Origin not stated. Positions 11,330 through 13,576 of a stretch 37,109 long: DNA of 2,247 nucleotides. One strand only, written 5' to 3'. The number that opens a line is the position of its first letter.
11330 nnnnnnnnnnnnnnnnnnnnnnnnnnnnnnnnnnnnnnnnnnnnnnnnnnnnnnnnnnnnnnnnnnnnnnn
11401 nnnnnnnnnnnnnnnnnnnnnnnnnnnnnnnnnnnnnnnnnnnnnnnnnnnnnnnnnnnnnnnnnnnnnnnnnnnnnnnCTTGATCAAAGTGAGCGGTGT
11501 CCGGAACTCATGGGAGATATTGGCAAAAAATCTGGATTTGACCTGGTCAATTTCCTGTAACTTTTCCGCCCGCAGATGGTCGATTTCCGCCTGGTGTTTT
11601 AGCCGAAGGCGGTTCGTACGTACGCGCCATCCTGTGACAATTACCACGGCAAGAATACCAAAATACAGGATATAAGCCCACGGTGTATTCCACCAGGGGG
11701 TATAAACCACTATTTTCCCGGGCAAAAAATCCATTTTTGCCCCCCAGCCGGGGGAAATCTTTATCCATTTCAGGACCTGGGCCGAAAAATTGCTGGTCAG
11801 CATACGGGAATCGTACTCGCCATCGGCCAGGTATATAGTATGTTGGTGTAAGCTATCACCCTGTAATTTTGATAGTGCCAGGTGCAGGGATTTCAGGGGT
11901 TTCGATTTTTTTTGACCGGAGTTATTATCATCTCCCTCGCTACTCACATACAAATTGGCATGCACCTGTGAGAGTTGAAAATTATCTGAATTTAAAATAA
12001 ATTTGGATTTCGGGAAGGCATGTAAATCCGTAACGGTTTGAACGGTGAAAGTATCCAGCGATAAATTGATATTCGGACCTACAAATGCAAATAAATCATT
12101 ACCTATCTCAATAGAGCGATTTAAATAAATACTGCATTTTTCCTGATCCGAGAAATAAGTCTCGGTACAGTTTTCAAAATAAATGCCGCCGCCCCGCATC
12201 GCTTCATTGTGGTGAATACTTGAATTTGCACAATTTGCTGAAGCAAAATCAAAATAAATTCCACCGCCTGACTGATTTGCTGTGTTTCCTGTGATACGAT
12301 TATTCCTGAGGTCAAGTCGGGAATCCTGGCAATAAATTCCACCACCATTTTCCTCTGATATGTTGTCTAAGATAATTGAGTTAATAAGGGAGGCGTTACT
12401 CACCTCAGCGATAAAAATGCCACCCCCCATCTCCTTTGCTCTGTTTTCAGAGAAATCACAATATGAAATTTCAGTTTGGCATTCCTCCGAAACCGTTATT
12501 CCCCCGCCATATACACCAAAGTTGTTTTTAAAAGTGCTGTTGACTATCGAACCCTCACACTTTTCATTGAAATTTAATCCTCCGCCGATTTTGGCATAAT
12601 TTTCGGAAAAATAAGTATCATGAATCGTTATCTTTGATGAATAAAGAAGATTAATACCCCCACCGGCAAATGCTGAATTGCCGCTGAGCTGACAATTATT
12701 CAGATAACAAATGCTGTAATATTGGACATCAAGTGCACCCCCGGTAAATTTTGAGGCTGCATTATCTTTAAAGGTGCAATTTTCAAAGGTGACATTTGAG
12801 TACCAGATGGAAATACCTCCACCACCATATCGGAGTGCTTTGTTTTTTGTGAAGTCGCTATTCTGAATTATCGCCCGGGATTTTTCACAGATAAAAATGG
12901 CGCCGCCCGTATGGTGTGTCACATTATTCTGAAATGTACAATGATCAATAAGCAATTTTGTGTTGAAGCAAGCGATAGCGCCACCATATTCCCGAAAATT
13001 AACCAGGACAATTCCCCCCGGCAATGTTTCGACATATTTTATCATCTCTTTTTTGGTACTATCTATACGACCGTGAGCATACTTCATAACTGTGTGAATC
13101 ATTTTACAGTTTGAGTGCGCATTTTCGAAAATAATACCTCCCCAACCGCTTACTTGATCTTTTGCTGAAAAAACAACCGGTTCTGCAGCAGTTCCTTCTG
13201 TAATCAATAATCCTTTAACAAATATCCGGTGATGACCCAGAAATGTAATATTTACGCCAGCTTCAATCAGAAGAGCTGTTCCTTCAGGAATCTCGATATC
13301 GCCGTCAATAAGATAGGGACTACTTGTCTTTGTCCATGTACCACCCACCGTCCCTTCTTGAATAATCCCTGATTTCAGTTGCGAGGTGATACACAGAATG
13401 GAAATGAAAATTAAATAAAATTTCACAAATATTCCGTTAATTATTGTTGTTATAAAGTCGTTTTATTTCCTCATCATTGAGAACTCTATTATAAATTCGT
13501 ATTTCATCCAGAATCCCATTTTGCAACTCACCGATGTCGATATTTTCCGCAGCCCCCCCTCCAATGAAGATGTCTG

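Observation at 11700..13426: Hybrid sensor whose periplasmic domain is a Pmp-like parallel beta-helix instead of the propeller/Y_Y_Y module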

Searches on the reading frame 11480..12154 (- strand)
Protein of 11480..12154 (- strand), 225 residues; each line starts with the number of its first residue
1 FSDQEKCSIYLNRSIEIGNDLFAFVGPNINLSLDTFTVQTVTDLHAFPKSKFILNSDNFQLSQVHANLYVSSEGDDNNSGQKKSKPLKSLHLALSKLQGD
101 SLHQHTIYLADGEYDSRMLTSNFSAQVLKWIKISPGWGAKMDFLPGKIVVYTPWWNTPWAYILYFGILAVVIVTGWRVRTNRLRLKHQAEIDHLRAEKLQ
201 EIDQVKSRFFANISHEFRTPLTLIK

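Call 42: find_related_loci(query=A2, collection=genome_contigs, flank=8000)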
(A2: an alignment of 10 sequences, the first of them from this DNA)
Query A2 (225 aa) in genome_contigs; peptide patterns used: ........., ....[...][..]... (x = any residue, [..] = any of these).
600 stretches matched a pattern (row limit reached: there are more); 502 encode a relative of the query (tblastn E <= 1e-3); the best 80 are kept; 80 distinct loci.
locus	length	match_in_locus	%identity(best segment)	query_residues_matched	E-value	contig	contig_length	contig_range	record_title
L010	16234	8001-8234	59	147-224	2e-25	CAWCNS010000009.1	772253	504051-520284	MAG: Calditrichia bacterium isolate MFD03804.bin.1.257 genome assembly, contig: contig_31486, whole genome shotgun seque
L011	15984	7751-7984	50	147-224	2e-25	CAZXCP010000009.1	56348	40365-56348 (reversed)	MAG TPA_asm: uncultured Ignavibacteriaceae bacterium isolate binchicken_co277_195 genome assembly, contig: NODE_1089_len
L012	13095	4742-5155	41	84-225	3e-25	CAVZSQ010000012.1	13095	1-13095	MAG: Calditrichia bacterium isolate MFD00709.bin.1.19 genome assembly, contig: contig_150606, whole genome shotgun seque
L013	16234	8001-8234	53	148-225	8e-25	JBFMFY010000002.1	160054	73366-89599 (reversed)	MAG: Bacteroidota bacterium isolate MAG283 MAG283_2, whole genome shotgun sequence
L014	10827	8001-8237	58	147-225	3e-24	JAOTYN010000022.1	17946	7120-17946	MAG: Cyclobacteriaceae bacterium isolate 21_Jan_SF_Bin48 21_Jan_SF_Bin48_scaffold_1982_c1, whole genome shotgun sequence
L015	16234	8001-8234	49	147-224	2e-23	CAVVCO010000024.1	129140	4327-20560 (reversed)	MAG: uncultured Ignavibacteriales bacterium isolate MFD02416.bin.1.346 genome assembly, contig: contig_46072, whole geno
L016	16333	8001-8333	42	126-224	2e-22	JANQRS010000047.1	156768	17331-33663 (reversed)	MAG: Calditrichia bacterium isolate IP29b_bin.73 k99_864105, whole genome shotgun sequence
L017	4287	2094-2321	56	148-223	4e-22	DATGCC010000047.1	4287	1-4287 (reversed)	MAG TPA_asm: Rhodothermales bacterium isolate SMAG_U9638 k141_303283, whole genome shotgun sequence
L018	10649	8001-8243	48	144-224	4e-22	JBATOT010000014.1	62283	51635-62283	MAG: Ignavibacteriaceae bacterium isolate MFD10472_ilm_asm_bin18 k127_70822, whole genome shotgun sequence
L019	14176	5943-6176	53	147-224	6e-22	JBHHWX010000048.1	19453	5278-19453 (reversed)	MAG: bacterium isolate D_3_bin.27 NODE_908_length_19453_cov_8.560058, whole genome shotgun sequence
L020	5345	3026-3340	42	109-225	1e-21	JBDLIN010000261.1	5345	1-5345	MAG: Bacteroidota bacterium isolate MAG032 MAG032_261, whole genome shotgun sequence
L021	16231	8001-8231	49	148-224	2e-21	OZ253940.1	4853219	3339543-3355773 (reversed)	MAG: Ekhidna sp. isolate c52fc824-8bba-4eb9-a90f-18e0d147ea12 genome assembly, chromosome: 1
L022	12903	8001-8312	38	123-225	3e-21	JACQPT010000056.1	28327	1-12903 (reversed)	MAG: Ignavibacteriales bacterium isolate NC_groundwater_1314_Ag_S-0.2um_51_42 S_p2_S4_coassembly_k141_881556, whole geno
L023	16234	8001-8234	53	147-224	4e-21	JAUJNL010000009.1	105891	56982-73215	MAG: Cytophagales bacterium isolate YX2bin28 opera_contig_519, whole genome shotgun sequence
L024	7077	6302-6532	51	148-224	4e-21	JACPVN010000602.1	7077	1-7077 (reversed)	MAG: Ignavibacteriae bacterium isolate NC_groundwater_786_Ag_S2p5_43_5 JBCH_GD18_4_SO25_S179_scaffold_941018, whole geno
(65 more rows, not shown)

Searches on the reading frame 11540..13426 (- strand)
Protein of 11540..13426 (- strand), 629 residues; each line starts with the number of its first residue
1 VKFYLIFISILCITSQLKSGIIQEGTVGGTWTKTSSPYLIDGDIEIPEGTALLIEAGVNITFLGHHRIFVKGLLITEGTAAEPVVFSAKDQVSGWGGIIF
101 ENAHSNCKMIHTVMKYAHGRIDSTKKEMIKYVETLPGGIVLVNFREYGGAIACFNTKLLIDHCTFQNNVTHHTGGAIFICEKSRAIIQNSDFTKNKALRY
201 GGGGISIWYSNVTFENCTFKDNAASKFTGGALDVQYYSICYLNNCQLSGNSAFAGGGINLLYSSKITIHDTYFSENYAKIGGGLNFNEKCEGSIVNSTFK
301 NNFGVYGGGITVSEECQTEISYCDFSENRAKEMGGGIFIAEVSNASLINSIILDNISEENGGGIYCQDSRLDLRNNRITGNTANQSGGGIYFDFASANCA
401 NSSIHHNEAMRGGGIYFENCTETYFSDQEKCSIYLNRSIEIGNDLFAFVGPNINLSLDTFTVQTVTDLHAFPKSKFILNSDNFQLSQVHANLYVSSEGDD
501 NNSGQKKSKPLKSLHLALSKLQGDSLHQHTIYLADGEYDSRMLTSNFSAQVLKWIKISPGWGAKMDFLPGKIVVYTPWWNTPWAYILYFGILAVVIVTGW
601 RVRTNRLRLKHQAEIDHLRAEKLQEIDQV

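Call 5: find_homologous_proteins(query=window:11540-13426:-)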
Query seq(629 aa) (629 aa): 3733 proteins with E <= 0.001 among 8000 candidates; the best 120 are listed.
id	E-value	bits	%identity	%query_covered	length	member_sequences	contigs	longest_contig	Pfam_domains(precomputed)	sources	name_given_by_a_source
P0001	3.0e-127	444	38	99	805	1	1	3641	PF13229.13,PF02415.24,PF00512.32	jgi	jgi:predicted outer membrane repeat protein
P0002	1.8e-104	369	38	38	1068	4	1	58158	PF13229.13,PF02415.24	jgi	jgi:predicted outer membrane repeat protein/parallel beta-helix repeat protein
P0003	3.2e-98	348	31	65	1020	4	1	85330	PF13229.13,PF02415.24,PF13860.13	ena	-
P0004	3.7e-92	328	35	37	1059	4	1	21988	PF13229.13,PF02415.24,PF18962.8,PF05048.20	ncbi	-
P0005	5.2e-92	327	34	61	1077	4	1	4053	PF13229.13,PF02415.24,PF13860.13,PF05048.20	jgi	-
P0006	9.7e-90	320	36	50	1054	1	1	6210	PF13229.13,PF02415.24,PF18962.8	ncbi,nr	ncbi:MAG TPA: T9SS type A sorting domain-containing protein, partial [Firmicutes bacterium]|nr:T9SS 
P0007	6.1e-89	317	33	40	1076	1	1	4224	PF13229.13,PF13585.13,PF02415.24,PF18962.8,PF13860.13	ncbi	-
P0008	2.7e-81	292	39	36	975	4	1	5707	PF13229.13,PF02415.24,PF18962.8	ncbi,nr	ncbi:MAG: T9SS type A sorting domain-containing protein, partial [Candidatus Cloacimonetes bacterium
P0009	2.9e-81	292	33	97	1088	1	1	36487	PF12833.14,PF13229.13,PF02518.32,PF00512.32,PF00165.30,PF00072.31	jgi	jgi:signal transduction histidine kinase/DNA-binding response OmpR family regulator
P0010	1.9e-80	289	34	55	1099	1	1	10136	PF02415.24,PF18962.8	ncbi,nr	ncbi:MAG: DUF1565 domain-containing protein [Candidatus Cloacimonetes bacterium]|nr:DUF1565 domain-c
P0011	6.4e-80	288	34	52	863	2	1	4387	PF13229.13,PF02415.24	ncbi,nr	ncbi:MAG: hypothetical protein H8E11_04555 [Candidatus Cloacimonetes bacterium]|nr:hypothetical prot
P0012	1.1e-79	287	33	34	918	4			PF02415.24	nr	nr:DUF1565 domain-containing protein [Candidatus Cloacimonadota bacterium]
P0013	2.0e-79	286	40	36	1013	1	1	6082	PF13229.13,PF02415.24,PF18962.8,PF05048.20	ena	-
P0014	8.6e-79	284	32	96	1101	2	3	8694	PF12833.14,PF02518.32,PF00512.32,PF00165.30,PF00072.31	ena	-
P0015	2.9e-77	279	35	58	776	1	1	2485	PF02415.24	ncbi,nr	ncbi:MAG: DUF1565 domain-containing protein, partial [Candidatus Cloacimonetes bacterium]|nr:DUF1565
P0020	3.2e-73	265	33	88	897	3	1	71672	PF13585.13,PF02415.24,PF18962.8,PF13860.13,PF05048.20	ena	-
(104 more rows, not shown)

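Call 15: find_encoding_contigs(protein=P0009, flank=10000, max_places=2)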
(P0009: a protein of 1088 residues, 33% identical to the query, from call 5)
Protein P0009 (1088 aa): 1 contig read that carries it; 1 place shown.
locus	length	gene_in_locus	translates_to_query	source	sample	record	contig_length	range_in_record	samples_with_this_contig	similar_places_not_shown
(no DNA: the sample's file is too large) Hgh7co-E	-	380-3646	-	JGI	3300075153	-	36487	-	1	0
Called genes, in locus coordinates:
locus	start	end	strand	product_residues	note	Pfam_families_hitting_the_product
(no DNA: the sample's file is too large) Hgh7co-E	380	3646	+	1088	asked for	PF13229:Beta_helix, PF00512:HisKA, PF02518:HATPase_c, PF00072:Response_reg, PF12833:HTH_18, PF00165:HTH_AraC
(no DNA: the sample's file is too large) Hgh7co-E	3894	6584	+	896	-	-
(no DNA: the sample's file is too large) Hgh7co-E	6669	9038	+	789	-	-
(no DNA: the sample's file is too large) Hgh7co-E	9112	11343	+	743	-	PF00246:Peptidase_M14, PF18962:Por_Secre_tail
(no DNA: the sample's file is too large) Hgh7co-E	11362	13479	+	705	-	-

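Call 20: find_encoding_contigs(protein=P0014, flank=10000, max_places=3)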
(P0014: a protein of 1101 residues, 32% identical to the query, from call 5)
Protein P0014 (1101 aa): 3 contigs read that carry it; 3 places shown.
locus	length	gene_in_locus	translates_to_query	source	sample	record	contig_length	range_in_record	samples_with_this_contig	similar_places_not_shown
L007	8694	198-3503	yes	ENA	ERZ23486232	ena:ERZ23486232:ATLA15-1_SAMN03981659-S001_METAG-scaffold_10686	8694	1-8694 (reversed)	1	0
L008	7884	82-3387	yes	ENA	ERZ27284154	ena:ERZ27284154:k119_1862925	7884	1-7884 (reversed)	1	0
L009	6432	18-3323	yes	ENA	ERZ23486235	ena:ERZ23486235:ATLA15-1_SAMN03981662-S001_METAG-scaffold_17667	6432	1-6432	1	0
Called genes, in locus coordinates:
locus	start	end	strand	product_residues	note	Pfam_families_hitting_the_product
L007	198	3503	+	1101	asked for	PF00512:HisKA, PF02518:HATPase_c, PF00072:Response_reg, PF12833:HTH_18, PF00165:HTH_AraC (weak)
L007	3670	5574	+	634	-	PF18962:Por_Secre_tail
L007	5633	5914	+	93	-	PF18962:Por_Secre_tail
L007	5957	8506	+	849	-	PF18962:Por_Secre_tail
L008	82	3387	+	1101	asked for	PF00512:HisKA, PF02518:HATPase_c, PF00072:Response_reg, PF12833:HTH_18, PF00165:HTH_AraC (weak)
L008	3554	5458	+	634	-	PF18962:Por_Secre_tail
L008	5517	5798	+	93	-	PF18962:Por_Secre_tail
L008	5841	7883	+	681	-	?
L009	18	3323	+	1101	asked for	PF00512:HisKA, PF02518:HATPase_c, PF00072:Response_reg, PF12833:HTH_18, PF00165:HTH_AraC (weak)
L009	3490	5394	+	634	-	PF18962:Por_Secre_tail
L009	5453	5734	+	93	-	PF18962:Por_Secre_tail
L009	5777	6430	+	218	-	?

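Call 21: predict_structure(alignment_id=A1)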
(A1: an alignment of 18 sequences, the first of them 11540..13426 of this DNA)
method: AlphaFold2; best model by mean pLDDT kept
length: 629 residues; sequences in the alignment: 18
mean_pLDDT: 85.3   pTM: 0.73
mean pLDDT of the five models: 85.3, 82.8, 82.1, 78.6, 77.2
residues with pLDDT >= 90: 346; 70-90: 191; 50-70: 60; < 50: 32
segments of 3 or more residues with pLDDT < 50: 13-18, 123-139, 548-550
pLDDT, mean of each block of 10 residues (from residue 1): 56 49 93 93 94 97 94 95 96 91 92 92 46 42 72 94 96 90 95 91 88 98 89 95 98 95 97 97 97 98 97 97 98 97 96 97 97 96 96 94 93 91 88 86 88 88 74 86 68 81 77 73 64 82 52 71 77 78 74 80 74 77 67
secondary structure, 60 per line:
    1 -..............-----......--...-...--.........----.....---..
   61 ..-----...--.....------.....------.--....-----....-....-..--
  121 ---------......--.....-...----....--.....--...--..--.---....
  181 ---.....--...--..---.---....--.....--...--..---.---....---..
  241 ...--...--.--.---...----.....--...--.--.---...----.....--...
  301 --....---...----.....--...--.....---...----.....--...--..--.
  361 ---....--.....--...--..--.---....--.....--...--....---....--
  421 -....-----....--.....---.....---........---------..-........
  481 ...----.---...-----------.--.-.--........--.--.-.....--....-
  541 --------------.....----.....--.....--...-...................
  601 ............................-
elements in order: H2-15 E21-26 E29-31 E38-46 E51-55 E59-62 E68-70 E73-77 E84-88 E98-101 E107-110 E112-115 E130-135 E138-142 E151-154 E157-161 E164-166 E177-180 E184-188 E191-193 E205-208 E211-215 E218-220 E232-235 E239-243 E246-248 E258-260 E265-269 E272-274 E284-286 E291-295 E298-300 E303-306 E310-312 E317-321 E324-326 E329-333 E337-339 E344-348 E351-353 E364-367 E370-374 E377-379 E390-393 E396-400 E403-405 E408-411 E415-418 E422-425 E431-434 E437-441 E445-449 E453-460 E476-483 E492-494 H514-520 E529-533 E536-539 E555-559 E564-568 E571-575 H582-628

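Call 24: fold_search(model_id=the predicted structure, library=pdb)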
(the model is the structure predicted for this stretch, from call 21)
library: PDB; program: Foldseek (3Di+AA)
matches with E <= 10: 305; with E <= 0.001: 17
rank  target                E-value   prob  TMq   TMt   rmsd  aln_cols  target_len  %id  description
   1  8bwk_A                4.4e-05  0.63  0.12  0.11  21.6       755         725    9  Metagenomic derived PL6 alginate lyase (released 2023-12-20)
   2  8bwk_D                1.1e-04  0.69  0.13  0.12  21.0       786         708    8  Metagenomic derived PL6 alginate lyase (released 2023-12-20)
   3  4nk6                  1.2e-04  1.00  0.31  0.43   8.9       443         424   11  Crystal Structure of the periplasmic alginate epimerase AlgG (released 2014-01-15)
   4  4nk8                  1.2e-04  1.00  0.29  0.40   9.8       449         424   10  Crystal Structure of the periplasmic alginate epimerase AlgG D317A mutant (released 2014-01-15)
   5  5gkd_A                1.2e-04  0.95  0.18  0.16  20.6       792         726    9  Structure of PL6 family alginate lyase AlyGC (released 2017-02-08)
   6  4ozz                  2.1e-04  1.00  0.30  0.41   9.9       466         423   11  Crystal Structure of the periplasmic alginate epimerase AlgG T265N T268M double mutant (released 2015-03-04)
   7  7o7a_A                2.2e-04  1.00  0.26  0.37  15.2       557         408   12  Structure of the PL6 family alginate lyase Pedsa0632 from Pseudopedobacter saltans (released 2021-07-28)
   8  8bwk_B                2.3e-04  0.47  0.12  0.11  22.1       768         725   10  Metagenomic derived PL6 alginate lyase (released 2023-12-20)
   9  7o84_B                3.4e-04  0.99  0.23  0.32  17.2       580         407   12  Structure of the PL6 family alginate lyase Pedsa0632 from Pseudopedobacter saltans in complex with substrate (released 2021-07-28)
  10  4xor_A                5.7e-04  0.92  0.19  0.20  15.1       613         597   10  Tailspike protein double mutant D339N/E372Q of E. coli bacteriophage HK620 in complex with pentasaccharide (released 2016-01-27)
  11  6gvp_A                6.2e-04  0.96  0.22  0.23  15.3       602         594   11  TAILSPIKE PROTEIN MUTANT E372Q (DELTA N471/S472) OF E. COLI BACTERIOPHAGE HK620 IN COMPLEX WITH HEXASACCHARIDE (released 2018-07-11)
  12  5w6f_A                6.8e-04  0.96  0.21  0.21  13.8       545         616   10  Crystal structure of Bacteriophage CBA120 tailspike protein 3 (TSP3, orf212) (released 2018-10-24)
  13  8bwk_C                7.2e-04  0.47  0.13  0.12  21.6       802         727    8  Metagenomic derived PL6 alginate lyase (released 2023-12-20)
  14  6qps_B                8.3e-04  1.00  0.28  0.37  12.8       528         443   13  Structural characterization of a mannuronic acid specific polysaccharide family 6 lyase enzyme from human gut microbio (released 2019-09-25)
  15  7kob                  8.7e-04  0.91  0.17  0.24  12.4       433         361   11  Crystal structure of antigen 43b from Escherichia coli CFT073 (released 2022-03-09)
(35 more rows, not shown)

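Call 38: search_protein_families(library=ncbifam, proteins=[window:11540-13426:-], max_evalue=0.01)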
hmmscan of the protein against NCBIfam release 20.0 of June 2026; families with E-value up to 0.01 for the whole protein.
window:11540-13426:- (629 aa): 3 families
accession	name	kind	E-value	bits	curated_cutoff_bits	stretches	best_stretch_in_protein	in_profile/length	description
TIGR01376.1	POMP_repeat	repeat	1.7e-09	37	15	0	354-367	9-22/28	polymorphic outer membrane protein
TIGR04247.1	NosD_copper_fam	subfamily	0.00066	18.4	300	0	160-341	83-270/377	nitrous oxide reductase family maturation protein NosD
TIGR03804.1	para_beta_helix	repeat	0.0066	16.1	19.45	0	374-398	8-32/44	parallel beta-helix repeat protein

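Call 72: search_solved_structures(query=A1, max_evalue=0.01)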
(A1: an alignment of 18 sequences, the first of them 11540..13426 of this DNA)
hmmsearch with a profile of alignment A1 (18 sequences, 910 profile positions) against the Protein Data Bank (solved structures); distinct sequences matched with E-value up to 0.01: 1.
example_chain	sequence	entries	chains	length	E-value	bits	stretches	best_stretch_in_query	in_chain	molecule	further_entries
3uw0_A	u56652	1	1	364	0.00084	20.6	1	493-577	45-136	pectinesterase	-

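Call 93: search_protein_families(library=pfam, proteins=[P0020], max_evalue=0.001)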
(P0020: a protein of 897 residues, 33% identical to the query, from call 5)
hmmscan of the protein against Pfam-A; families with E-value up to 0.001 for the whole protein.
P0020 (897 aa): 5 families
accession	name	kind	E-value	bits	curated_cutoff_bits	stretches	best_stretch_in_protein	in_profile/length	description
PF02415.23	Chlam_PMP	-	9.4e-22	75.2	20.6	0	206-223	1-18/19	Chlamydia polymorphic membrane protein (Chlamydia_PMP) repeat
PF05048.19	NosD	-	2.3e-10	40.7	23.6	1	258-378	48-154/212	Periplasmic copper-binding protein (NosD)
PF18962.6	Por_Secre_tail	-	7.8e-08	32.9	27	1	803-887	2-68/75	Secretion system C-terminal sorting domain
PF13860.13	FlgD_ig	-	1.7e-07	31.5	27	1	835-882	24-74/79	FlgD Ig-like domain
PF13585.12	CHU_C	-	2.1e-05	25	27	1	834-885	27-74/86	CHU_C Type IX secretion signal domain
